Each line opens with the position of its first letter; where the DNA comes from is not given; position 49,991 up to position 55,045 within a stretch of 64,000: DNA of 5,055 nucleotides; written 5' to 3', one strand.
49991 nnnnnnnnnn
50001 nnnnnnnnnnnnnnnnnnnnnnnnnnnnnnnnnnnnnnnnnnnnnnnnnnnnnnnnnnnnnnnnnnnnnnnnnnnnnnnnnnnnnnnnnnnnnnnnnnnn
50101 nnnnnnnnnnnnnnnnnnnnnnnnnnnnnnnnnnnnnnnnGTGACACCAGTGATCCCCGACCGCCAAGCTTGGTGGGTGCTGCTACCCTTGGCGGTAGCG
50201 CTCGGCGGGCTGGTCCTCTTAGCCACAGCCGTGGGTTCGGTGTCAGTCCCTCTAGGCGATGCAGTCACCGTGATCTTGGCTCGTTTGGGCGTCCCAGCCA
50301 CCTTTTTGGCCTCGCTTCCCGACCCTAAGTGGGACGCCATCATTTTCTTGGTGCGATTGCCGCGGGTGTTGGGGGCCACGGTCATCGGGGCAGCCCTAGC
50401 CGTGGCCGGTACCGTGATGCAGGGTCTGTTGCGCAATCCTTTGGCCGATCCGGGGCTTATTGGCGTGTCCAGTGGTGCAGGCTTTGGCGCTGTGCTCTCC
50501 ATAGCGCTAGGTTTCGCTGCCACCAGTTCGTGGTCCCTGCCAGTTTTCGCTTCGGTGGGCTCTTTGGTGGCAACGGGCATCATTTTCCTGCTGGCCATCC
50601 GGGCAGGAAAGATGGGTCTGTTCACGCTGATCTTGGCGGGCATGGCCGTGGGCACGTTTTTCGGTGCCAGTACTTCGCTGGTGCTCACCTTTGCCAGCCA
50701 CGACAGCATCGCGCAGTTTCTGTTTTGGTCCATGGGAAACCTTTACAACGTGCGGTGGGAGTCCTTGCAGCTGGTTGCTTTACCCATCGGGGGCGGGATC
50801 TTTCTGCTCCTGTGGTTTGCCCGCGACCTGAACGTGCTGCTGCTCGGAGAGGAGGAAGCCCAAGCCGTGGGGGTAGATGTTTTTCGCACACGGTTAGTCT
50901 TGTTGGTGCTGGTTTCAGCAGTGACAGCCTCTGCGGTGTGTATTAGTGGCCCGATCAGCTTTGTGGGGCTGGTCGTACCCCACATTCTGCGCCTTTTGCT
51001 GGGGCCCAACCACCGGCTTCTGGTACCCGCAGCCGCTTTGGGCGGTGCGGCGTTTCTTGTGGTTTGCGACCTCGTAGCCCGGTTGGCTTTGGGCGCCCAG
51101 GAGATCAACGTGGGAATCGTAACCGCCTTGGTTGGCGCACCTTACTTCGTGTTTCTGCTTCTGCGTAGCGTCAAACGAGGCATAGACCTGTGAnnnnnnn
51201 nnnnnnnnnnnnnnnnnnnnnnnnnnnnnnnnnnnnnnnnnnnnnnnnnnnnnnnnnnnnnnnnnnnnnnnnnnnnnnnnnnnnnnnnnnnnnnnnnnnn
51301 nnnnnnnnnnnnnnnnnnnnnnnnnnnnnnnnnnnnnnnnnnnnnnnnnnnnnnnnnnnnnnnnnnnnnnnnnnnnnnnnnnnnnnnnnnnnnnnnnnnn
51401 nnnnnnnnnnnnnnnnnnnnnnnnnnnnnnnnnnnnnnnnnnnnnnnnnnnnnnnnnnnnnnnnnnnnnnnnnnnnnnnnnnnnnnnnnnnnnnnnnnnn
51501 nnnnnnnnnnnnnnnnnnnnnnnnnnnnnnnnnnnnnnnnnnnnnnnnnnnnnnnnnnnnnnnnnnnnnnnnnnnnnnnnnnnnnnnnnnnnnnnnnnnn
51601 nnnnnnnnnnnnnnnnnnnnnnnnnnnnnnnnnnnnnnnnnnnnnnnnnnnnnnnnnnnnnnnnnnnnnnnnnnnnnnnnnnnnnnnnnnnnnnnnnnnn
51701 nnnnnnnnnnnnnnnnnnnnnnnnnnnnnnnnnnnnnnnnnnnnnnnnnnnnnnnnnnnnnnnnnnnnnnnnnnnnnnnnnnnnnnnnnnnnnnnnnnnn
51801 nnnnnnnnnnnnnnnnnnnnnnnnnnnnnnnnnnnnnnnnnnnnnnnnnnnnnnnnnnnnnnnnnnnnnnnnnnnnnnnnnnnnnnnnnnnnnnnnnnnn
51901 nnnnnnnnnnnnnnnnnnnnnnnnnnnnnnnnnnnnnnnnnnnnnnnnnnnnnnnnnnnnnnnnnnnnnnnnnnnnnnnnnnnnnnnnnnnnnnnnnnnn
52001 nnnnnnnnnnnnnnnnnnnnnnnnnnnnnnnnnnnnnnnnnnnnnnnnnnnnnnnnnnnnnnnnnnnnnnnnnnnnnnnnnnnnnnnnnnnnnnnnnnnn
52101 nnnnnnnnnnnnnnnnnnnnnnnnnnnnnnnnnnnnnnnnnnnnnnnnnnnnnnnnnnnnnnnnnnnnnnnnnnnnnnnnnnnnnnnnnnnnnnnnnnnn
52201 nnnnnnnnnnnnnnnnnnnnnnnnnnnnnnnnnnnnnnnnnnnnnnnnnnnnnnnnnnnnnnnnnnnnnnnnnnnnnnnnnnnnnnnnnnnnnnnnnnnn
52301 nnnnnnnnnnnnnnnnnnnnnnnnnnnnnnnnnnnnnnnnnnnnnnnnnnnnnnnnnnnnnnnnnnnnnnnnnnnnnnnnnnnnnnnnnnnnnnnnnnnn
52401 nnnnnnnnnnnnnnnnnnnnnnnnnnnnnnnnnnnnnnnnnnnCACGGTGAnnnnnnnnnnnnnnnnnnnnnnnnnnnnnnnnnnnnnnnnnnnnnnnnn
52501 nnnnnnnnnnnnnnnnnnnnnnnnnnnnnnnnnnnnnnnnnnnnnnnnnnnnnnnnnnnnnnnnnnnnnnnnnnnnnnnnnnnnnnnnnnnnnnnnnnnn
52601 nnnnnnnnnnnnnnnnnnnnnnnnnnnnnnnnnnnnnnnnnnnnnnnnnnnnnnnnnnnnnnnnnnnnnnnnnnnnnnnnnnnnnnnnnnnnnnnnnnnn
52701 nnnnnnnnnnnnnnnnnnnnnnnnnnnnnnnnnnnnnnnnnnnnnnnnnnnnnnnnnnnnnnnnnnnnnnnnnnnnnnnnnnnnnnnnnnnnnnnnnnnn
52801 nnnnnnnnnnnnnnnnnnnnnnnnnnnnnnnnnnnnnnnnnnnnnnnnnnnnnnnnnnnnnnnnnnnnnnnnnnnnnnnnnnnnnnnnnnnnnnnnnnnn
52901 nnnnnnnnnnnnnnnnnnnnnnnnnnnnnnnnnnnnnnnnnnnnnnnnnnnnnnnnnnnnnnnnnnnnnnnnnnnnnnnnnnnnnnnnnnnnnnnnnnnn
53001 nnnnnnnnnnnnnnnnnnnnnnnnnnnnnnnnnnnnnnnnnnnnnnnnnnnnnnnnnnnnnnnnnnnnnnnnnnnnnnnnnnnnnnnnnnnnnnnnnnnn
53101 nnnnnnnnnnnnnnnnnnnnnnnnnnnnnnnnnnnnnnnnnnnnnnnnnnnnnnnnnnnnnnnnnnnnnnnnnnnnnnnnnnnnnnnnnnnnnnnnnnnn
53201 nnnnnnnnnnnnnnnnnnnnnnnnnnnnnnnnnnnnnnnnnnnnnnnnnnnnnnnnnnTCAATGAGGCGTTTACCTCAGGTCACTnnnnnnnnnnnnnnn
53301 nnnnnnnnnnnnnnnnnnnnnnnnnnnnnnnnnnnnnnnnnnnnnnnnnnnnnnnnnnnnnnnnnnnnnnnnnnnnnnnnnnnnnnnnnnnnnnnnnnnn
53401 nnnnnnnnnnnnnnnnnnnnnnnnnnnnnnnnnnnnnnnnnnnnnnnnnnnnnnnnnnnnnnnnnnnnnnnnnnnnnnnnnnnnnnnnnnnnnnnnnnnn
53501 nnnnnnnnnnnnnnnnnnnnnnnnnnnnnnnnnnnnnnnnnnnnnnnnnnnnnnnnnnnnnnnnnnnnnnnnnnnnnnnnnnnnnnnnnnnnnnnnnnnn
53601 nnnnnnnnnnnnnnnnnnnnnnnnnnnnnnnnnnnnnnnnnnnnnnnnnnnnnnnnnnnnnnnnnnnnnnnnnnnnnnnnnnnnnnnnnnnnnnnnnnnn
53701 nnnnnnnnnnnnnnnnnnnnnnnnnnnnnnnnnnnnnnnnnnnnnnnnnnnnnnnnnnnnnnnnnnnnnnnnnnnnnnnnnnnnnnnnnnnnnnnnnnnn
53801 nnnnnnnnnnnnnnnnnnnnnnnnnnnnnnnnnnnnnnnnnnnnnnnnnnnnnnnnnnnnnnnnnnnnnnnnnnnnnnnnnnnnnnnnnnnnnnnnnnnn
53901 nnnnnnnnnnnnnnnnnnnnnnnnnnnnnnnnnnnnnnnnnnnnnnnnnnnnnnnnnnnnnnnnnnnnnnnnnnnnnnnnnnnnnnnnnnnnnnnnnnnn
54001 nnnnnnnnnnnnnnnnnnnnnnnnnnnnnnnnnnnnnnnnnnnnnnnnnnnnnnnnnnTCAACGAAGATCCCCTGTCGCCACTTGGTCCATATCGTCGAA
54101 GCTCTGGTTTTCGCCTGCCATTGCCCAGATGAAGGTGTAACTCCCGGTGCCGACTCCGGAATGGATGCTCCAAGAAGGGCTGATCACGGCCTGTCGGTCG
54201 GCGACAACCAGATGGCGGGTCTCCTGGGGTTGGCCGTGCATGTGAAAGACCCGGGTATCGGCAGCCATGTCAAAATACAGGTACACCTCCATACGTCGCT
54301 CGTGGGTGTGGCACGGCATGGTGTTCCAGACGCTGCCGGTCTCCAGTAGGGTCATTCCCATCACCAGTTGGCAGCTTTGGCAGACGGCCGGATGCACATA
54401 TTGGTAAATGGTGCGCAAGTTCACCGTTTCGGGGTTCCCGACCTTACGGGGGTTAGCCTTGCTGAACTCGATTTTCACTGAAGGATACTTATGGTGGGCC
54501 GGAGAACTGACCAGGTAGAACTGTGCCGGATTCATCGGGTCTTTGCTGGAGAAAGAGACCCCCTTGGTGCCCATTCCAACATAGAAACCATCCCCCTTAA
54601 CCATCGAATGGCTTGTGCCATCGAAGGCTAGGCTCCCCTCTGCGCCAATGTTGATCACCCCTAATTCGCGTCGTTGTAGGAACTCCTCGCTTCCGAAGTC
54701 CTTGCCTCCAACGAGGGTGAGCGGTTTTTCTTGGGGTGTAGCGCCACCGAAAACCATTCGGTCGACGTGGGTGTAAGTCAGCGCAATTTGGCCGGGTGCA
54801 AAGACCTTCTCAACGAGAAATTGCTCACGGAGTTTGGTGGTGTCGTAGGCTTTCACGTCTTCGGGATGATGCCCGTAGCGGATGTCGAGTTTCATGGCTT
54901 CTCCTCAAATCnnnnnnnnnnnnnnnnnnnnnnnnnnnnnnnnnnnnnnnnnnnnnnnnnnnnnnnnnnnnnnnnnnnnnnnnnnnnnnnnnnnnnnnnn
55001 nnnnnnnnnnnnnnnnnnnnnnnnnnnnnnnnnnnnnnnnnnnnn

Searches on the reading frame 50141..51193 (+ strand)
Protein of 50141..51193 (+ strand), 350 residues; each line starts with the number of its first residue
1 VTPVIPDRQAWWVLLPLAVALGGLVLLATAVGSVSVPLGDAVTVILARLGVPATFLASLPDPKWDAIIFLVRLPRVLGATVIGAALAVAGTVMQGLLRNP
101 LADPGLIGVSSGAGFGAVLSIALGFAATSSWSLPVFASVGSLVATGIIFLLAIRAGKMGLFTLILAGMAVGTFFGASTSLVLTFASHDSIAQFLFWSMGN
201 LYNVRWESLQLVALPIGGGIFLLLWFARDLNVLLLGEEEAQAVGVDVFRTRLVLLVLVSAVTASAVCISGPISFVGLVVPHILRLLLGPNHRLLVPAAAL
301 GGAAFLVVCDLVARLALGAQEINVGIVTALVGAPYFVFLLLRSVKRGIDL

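Call 75: search_protein_families(library=pfam, proteins=[window:50141-51193:+], max_evalue=0.001)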
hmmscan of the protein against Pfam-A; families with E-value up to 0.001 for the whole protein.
window:50141-51193:+ (350 aa): 1 family
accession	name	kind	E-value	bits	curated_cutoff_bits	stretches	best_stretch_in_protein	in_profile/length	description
PF01032.23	FecCD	-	3.9e-90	302.5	26.5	1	24-342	5-311/311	FecCD transport family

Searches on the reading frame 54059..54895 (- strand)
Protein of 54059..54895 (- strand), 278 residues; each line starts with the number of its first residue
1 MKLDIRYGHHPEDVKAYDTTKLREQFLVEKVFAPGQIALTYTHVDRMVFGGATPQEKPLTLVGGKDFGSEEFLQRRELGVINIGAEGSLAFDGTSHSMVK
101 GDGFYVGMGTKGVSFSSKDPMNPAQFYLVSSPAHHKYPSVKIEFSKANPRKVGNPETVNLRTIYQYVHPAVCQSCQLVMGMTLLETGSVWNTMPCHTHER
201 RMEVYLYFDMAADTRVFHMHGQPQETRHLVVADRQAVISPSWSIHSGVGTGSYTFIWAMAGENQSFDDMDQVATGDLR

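Call 75: search_protein_families(library=pfam, proteins=[window:54059-54895:-], max_evalue=0.001)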
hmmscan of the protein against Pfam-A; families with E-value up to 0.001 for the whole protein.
window:54059-54895:- (278 aa): 1 family
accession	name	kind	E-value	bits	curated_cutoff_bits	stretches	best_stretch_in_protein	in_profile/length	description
PF04962.18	KduI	-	1.5e-26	93.8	23.9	1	40-267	15-252/262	KduI/IolB family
